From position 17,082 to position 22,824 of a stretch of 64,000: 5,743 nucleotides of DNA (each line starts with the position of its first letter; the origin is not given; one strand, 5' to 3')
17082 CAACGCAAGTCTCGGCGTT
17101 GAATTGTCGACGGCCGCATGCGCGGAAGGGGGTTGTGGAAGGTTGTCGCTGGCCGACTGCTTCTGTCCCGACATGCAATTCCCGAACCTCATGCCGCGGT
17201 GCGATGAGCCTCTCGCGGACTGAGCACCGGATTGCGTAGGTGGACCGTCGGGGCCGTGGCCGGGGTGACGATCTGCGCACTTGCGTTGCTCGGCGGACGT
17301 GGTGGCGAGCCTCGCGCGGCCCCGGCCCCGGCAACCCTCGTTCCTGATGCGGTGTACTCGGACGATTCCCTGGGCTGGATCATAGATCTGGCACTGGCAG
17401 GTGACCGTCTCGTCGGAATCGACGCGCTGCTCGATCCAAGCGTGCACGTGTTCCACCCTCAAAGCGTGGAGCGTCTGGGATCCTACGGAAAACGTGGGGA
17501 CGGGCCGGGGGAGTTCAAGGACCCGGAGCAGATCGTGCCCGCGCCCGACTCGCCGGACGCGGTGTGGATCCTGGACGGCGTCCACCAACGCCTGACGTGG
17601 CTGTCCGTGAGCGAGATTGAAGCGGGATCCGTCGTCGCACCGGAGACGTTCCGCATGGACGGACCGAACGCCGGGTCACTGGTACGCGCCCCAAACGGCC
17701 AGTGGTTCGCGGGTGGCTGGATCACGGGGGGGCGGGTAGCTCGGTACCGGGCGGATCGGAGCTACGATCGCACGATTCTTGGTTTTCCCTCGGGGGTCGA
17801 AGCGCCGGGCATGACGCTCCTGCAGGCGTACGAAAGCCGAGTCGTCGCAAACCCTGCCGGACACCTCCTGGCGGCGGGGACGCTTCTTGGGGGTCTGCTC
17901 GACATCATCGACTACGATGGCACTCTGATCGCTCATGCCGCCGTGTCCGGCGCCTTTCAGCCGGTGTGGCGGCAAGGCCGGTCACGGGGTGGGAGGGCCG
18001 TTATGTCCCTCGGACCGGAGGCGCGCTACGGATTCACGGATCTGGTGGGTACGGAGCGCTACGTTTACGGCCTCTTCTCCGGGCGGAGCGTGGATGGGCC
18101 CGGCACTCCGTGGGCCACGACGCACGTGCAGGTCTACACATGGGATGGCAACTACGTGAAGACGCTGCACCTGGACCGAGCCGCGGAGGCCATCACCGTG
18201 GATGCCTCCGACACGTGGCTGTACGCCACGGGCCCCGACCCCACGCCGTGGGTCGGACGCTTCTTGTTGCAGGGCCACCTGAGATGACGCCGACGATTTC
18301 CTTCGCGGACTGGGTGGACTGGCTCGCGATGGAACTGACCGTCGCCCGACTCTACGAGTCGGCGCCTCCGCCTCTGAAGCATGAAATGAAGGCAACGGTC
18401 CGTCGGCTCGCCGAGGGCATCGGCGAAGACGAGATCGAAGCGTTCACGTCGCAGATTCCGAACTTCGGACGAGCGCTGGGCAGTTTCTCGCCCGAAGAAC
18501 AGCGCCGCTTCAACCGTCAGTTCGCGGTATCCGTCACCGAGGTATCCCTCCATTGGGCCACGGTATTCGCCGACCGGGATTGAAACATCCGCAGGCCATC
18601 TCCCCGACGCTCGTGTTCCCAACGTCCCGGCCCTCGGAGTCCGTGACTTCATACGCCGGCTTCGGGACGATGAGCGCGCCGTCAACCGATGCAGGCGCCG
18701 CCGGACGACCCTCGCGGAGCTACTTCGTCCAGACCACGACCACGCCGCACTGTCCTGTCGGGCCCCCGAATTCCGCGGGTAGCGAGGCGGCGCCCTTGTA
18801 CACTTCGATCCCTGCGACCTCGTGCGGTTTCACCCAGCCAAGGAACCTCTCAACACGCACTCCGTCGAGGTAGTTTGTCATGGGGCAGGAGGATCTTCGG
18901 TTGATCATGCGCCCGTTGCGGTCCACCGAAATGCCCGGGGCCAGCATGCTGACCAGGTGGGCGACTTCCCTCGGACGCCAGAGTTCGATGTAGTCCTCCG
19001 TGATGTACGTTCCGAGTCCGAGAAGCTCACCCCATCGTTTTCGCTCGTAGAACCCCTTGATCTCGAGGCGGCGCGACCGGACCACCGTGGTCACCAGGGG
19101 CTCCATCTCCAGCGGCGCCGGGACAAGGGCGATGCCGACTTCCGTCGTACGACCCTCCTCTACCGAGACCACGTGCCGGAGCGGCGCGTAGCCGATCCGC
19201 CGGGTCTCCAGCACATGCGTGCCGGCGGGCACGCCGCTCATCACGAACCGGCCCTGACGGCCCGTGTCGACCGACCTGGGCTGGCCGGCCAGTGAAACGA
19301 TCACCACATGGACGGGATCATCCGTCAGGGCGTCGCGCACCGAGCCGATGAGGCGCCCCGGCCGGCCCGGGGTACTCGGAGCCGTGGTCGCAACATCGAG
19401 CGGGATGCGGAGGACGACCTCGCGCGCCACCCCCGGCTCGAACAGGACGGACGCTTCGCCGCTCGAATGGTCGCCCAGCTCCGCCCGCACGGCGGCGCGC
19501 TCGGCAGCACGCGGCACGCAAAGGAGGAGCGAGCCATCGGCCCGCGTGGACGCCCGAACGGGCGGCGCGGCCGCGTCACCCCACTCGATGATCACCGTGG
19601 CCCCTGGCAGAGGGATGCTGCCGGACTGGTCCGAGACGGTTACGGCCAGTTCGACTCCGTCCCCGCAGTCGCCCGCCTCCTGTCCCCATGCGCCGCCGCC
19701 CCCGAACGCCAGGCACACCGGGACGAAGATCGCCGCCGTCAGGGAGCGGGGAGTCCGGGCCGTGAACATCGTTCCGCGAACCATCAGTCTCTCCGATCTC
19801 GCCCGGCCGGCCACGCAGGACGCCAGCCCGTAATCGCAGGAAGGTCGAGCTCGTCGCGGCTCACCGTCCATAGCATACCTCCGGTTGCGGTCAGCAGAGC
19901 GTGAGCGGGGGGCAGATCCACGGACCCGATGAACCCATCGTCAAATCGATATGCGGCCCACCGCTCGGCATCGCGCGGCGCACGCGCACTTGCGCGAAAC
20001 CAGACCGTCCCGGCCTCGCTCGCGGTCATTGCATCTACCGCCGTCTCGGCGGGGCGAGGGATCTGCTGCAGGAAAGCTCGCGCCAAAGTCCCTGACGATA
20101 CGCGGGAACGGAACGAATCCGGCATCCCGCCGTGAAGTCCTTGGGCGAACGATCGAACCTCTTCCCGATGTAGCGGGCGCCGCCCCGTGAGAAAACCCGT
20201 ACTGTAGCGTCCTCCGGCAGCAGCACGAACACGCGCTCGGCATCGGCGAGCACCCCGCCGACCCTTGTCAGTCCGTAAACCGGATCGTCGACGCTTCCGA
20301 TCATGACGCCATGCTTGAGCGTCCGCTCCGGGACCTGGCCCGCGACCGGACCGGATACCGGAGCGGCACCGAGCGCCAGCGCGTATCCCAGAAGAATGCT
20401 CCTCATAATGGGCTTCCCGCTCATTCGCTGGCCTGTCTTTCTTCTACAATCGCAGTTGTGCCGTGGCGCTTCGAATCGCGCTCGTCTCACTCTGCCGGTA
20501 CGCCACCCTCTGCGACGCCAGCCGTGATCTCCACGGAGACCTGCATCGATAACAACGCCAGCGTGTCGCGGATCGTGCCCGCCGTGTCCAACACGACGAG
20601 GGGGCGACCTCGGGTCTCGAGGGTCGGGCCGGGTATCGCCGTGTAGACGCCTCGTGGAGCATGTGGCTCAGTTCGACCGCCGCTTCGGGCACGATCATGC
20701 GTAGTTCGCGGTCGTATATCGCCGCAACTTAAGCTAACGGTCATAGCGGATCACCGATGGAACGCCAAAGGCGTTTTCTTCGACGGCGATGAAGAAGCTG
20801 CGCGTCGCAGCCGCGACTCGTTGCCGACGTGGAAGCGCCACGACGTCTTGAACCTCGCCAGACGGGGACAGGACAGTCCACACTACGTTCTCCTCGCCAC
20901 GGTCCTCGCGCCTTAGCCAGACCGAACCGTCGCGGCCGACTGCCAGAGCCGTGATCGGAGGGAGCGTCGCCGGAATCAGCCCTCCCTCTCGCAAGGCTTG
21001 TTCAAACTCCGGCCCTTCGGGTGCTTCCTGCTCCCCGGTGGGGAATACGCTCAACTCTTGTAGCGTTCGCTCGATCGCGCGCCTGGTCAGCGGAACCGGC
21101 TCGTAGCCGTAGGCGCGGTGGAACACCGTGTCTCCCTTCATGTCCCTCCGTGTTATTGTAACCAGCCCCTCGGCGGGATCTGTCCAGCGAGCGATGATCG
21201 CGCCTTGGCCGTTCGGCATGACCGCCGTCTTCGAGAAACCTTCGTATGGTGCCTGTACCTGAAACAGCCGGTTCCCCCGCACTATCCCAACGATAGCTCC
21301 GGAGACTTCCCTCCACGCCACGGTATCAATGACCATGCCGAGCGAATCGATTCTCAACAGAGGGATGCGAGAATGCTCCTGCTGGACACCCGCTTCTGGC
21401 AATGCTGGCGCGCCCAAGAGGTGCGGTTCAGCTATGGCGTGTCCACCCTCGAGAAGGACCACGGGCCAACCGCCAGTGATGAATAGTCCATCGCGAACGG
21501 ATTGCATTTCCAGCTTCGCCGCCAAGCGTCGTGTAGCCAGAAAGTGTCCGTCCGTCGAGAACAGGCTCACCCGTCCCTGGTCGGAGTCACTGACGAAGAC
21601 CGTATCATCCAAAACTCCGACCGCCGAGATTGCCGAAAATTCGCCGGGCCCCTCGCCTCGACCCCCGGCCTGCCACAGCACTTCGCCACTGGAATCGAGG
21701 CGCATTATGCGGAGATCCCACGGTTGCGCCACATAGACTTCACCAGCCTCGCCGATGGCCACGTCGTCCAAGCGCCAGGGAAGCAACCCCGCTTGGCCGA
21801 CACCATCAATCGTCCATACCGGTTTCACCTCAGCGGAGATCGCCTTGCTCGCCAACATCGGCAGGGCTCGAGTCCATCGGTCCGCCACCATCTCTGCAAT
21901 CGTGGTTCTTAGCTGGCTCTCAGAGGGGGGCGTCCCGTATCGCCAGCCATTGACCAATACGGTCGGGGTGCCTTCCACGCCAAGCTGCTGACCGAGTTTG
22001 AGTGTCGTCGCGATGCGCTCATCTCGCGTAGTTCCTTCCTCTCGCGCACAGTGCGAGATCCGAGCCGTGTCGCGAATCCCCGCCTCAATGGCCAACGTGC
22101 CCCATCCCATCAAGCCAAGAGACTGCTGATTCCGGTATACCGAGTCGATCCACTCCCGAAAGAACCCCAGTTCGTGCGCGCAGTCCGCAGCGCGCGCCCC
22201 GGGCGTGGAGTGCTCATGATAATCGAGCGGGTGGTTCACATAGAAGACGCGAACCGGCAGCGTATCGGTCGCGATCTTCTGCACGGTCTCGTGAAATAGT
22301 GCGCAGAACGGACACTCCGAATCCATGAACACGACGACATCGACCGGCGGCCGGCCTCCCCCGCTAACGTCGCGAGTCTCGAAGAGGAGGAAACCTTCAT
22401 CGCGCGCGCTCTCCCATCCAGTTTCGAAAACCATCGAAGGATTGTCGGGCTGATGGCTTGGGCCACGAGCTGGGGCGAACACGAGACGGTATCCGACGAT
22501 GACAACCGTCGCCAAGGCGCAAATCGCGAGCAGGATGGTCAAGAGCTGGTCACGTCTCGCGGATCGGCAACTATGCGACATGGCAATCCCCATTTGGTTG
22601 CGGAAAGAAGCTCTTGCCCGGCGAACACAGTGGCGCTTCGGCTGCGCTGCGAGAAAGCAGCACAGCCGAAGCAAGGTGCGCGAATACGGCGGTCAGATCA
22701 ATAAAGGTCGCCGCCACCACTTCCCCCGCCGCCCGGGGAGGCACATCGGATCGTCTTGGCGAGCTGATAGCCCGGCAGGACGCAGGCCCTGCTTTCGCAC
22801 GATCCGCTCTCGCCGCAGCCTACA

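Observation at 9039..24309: Repeated 'Cys-rich secreted mini-protein -> 6-bladed beta-propeller' cassettes with thioredoxin-fold partners and dedicated regulators: candidate undescribed extracytoplasmic system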

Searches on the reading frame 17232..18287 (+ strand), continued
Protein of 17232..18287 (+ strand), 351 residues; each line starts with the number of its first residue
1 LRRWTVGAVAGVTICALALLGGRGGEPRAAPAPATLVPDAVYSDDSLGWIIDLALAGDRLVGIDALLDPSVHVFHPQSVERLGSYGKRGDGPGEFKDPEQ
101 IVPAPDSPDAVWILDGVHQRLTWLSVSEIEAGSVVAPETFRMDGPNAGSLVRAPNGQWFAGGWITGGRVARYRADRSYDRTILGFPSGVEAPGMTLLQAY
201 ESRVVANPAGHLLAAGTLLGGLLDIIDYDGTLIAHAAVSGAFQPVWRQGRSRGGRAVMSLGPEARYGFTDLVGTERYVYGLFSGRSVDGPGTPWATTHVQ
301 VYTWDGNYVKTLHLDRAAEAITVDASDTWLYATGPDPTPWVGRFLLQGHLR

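Call 54: fold_search(model_id=the predicted structure, library=pdb)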
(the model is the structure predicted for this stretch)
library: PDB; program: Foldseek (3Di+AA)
matches with E <= 10: 1837; with E <= 0.001: 1572
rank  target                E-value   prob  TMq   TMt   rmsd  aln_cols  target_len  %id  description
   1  6d69                  9.1e-13  1.00  0.60  0.71   5.9       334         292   13  Crystal Structure of the NHL Repeat Region of D. melanogaster Thin (released 2019-04-24)
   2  4zlr_B                4.1e-12  1.00  0.57  0.71   8.0       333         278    9  Structure of the Brat-NHL domain bound to consensus RNA motif (released 2015-11-11)
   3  1q7f_B                4.8e-12  1.00  0.59  0.71   7.9       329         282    9  Brain Tumor NHL domain (released 2003-10-21)
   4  5ex7_A                5.4e-12  1.00  0.57  0.71   8.0       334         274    9  Crystal structure of Brat NHL domain in complex with an 8-nt hunchback mRNA (released 2015-12-09)
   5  6xg7                  2.6e-11  1.00  0.59  0.71   6.0       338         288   14  1.3 A Resolution Structure of the of the NHL Repeat Region of D. melanogaster Thin (released 2020-12-16)
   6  8j72_B                4.2e-11  1.00  0.57  0.70   7.9       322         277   12  Crystal structure of mammalian Trim71 in complex with lncRNA Trincr1 (released 2024-03-06)
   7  1q7f_A                5.4e-11  1.00  0.57  0.70   7.8       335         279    9  Brain Tumor NHL domain (released 2003-10-21)
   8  4zlr_A                5.7e-11  1.00  0.58  0.71   7.9       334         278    9  Structure of the Brat-NHL domain bound to consensus RNA motif (released 2015-11-11)
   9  6e29_C                7.5e-11  1.00  0.48  0.52  10.0       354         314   11  Crystal structure of Myceliophteria_thermophila Cps50 (Swd1) beta-propeller domain (released 2018-07-25)
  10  6e29_A                9.8e-11  1.00  0.48  0.51  10.5       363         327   11  Crystal structure of Myceliophteria_thermophila Cps50 (Swd1) beta-propeller domain (released 2018-07-25)
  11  9g33_JC               1.4e-10  1.00  0.45  0.45  18.8       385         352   11  Stalled 90S - Utp23-Krr1-deltaC3 (released 2025-06-18)
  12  6fpt_A                1.9e-10  1.00  0.59  0.53   5.9       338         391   13  Crystal structure of Danio rerio Lin41 filamin-NHL domains (released 2018-05-09)
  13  6f9n_B                2.0e-10  1.00  0.52  0.51   6.3       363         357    7  CRYSTAL STRUCTURE OF THE HUMAN CPSF160-WDR33 COMPLEX (released 2018-01-03)
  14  8fdt_B                2.0e-10  1.00  0.51  0.56  11.6       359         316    9  Engineered human dynein motor domain in the microtubule-unbound state with LIS1 complex in the buffer containing ATP-V (released 2023-06-21)
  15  4lg8                  2.2e-10  1.00  0.50  0.56   6.3       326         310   16  Crystal structure of PRPF19 WD40 repeats (released 2013-08-07)
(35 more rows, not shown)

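Call 80: search_protein_families(library=padloc, max_evalue=0.01, proteins=[window:17232-18287:+])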
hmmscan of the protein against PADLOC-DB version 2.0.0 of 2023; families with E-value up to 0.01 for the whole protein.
window:17232-18287:+ (351 aa): 0 families

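Call 83: find_related_loci(query=L059:4045-5142:+, collection=genome_contigs, flank=4000)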
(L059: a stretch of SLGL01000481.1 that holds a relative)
Query L059:4045-5142:+ (366 aa) in genome_contigs; peptide patterns used: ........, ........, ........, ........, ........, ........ (x = any residue, [..] = any of these).
55 stretches matched a pattern; 4 encode a relative of the query (tblastn E <= 1e-3); 4 distinct loci.
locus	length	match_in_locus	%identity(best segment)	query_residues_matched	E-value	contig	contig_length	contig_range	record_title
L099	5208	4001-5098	100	1-366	0e+0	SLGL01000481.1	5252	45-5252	MAG: Balneolaceae bacterium isolate CSSed162cmB_94 CSSed16-2cmB-81548, whole genome shotgun sequence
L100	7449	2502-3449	26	35-351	5e-20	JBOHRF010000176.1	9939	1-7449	MAG: Longimicrobiales bacterium isolate SD8032_metabat2.bin.1 NODE_1700_length_9939_cov_1.646453, whole genome shotgun s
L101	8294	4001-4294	33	270-359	7e-9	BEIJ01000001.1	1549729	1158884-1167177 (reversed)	Bacterium HR33 DNA, contig: NODE_2_1, isolate: HRbin33, whole genome shotgun sequence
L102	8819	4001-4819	23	61-335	9e-10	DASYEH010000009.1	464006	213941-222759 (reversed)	MAG TPA_asm: Gemmatimonadales bacterium isolate SMAG_U4981 k141_39182, whole genome shotgun sequence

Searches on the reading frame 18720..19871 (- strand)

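Call 3: search_protein_families(library=pfam, max_evalue=0.01, proteins=[window:18720-19871:-])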
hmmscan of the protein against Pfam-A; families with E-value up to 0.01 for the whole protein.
window:18720-19871:- (383 aa): 4 families
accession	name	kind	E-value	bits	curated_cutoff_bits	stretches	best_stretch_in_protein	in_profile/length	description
PF13620.12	CarboxypepD_reg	-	1.1e-14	55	32.3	1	175-249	3-81/82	Carboxypeptidase regulatory-like domain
PF13715.12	CarbopepD_reg_2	-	5.8e-11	42.7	32.2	1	176-259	3-86/88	CarboxypepD_reg-like domain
PF09430.16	EMC7_beta-sandw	-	0.0026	18.4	26.6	1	193-240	15-62/122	ER membrane protein complex subunit 7, beta-sandwich domain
PF08308.17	PEGA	-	0.0045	17.3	20.8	0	212-251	30-69/71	PEGA domain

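Call 4: search_protein_families(library=ncbifam, max_evalue=0.01, proteins=[window:18720-19871:-])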
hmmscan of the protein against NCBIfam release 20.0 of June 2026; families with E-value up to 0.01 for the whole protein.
window:18720-19871:- (383 aa): 1 family
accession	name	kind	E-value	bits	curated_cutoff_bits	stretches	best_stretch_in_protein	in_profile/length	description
NF052345.1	S_layer_anammox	exception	3.5e-09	34.6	1400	1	162-255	1302-1397/1596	Kustd1514 family S-layer glycoprotein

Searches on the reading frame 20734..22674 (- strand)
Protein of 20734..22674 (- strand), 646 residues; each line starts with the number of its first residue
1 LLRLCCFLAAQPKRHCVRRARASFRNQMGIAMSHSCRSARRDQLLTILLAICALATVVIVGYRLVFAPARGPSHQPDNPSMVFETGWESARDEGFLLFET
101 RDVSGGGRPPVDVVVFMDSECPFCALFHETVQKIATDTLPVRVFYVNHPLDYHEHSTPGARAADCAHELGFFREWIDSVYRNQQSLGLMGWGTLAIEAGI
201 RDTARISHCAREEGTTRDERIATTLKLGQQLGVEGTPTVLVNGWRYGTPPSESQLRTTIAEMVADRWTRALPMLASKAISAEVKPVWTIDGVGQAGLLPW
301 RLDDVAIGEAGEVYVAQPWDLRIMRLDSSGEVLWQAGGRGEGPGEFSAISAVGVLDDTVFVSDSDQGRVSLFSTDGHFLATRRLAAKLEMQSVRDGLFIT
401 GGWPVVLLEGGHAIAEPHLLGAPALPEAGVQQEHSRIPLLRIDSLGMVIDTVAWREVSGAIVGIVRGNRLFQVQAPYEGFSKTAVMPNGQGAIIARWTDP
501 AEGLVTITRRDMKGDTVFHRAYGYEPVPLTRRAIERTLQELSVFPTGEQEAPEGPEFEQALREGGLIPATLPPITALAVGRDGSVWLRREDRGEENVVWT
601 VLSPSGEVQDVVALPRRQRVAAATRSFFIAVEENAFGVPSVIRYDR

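Call 3: search_protein_families(library=pfam, max_evalue=0.01, proteins=[window:20734-22674:-])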
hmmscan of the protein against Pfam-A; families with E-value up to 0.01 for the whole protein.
window:20734-22674:- (646 aa): 3 families
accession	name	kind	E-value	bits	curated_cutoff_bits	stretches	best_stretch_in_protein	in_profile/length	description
PF13462.12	Thioredoxin_4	-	1.2e-16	61.7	23.2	1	107-259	11-163/165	Thioredoxin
PF13098.12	Thioredoxin_2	-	1e-08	35.9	27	1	113-241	9-81/104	Thioredoxin-like domain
PF01323.26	DSBA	-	5.9e-08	33.1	25.6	1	113-159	2-47/191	DSBA-like thioredoxin domain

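Call 4: search_protein_families(library=ncbifam, max_evalue=0.01, proteins=[window:20734-22674:-])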
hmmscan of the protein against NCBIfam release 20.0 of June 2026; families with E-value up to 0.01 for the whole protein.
window:20734-22674:- (646 aa): 3 families
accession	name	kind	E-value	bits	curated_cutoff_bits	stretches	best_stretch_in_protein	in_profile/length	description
NF035926.1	scyF_NHL_VPEP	equivalog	5.9e-09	35.5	350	1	309-381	209-282/376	scytonemin biosynthesis PEP-CTERM protein ScyF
NF041057.1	Rcas_1661_fam_Se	equivalog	1e-05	25.2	190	1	104-246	84-231/247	Rcas_1661 family thioredoxin-like (seleno)lipoprotein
NF008129.0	PRK10877.1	equivalog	0.0021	17.4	215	0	217-242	184-209/237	bifunctional protein-disulfide isomerase/oxidoreductase DsbC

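Call 21: find_related_loci(query=window:20734-22593:-, collection=genome_contigs, flank=5000)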
Query window:20734-22593:- (619 aa) in genome_contigs; peptide patterns used: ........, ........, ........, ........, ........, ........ (x = any residue, [..] = any of these).
137 stretches matched a pattern, but none encodes a relative of the query by tblastn (E <= 1e-3).

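Call 32: search_solved_structures(query=window:20734-22593:-, max_evalue=1)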
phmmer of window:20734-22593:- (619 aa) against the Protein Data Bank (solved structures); distinct sequences matched with E-value up to 1: 26.
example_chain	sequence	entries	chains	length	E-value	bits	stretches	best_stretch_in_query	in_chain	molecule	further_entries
6d69_A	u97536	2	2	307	3.1e-17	65.4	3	278-354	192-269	NHL Repeat Region of D. melanogaster Thin | Thin, isoform D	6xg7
7qrw_A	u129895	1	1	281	1.8e-11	46.4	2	278-385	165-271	Isoform 4 of Tripartite motif-containing protein 3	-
7b96_A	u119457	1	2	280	2.6e-10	42.6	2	284-385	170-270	Isoform 2 of Tripartite motif-containing protein 2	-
7qrv_A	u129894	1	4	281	2.6e-10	42.6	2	284-385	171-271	Tripartite motif-containing protein 2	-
7b2r_A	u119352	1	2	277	2.7e-10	42.5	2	284-384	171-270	Tripartite motif-containing protein 2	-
4pwp_A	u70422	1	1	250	4.5e-08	35.2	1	81-234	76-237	DsbA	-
4pwo_A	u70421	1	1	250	4.9e-08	35.1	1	81-234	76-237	DsbA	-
8j72_A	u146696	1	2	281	9.5e-08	34.1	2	271-353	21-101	E3 ubiquitin-protein ligase TRIM71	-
7qrx_A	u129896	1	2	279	1.6e-07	33.4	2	274-343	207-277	E3 ubiquitin-protein ligase TRIM71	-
9jur_A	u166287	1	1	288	1.9e-07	33.2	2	274-343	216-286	E3 ubiquitin-protein ligase TRIM71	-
7unn_A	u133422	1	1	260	1.9e-07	33.2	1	81-234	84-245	Thioredoxin domain-containing protein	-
6fpt_A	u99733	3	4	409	7.3e-07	31.2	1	264-353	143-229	E3 ubiquitin-protein ligase TRIM71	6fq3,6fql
4n30_A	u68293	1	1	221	3.6e-06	28.9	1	86-220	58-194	Protein disulfide isomerase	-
7uno_A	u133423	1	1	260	4.4e-06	28.6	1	81-234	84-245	Thioredoxin domain-containing protein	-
3gyk_A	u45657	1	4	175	4.5e-06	28.6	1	76-219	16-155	27kDa outer membrane protein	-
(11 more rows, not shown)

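Call 80: search_protein_families(library=padloc, max_evalue=0.01, proteins=[window:20734-22593:-])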
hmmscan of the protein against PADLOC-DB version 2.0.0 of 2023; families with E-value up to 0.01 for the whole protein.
window:20734-22593:- (619 aa): 0 families
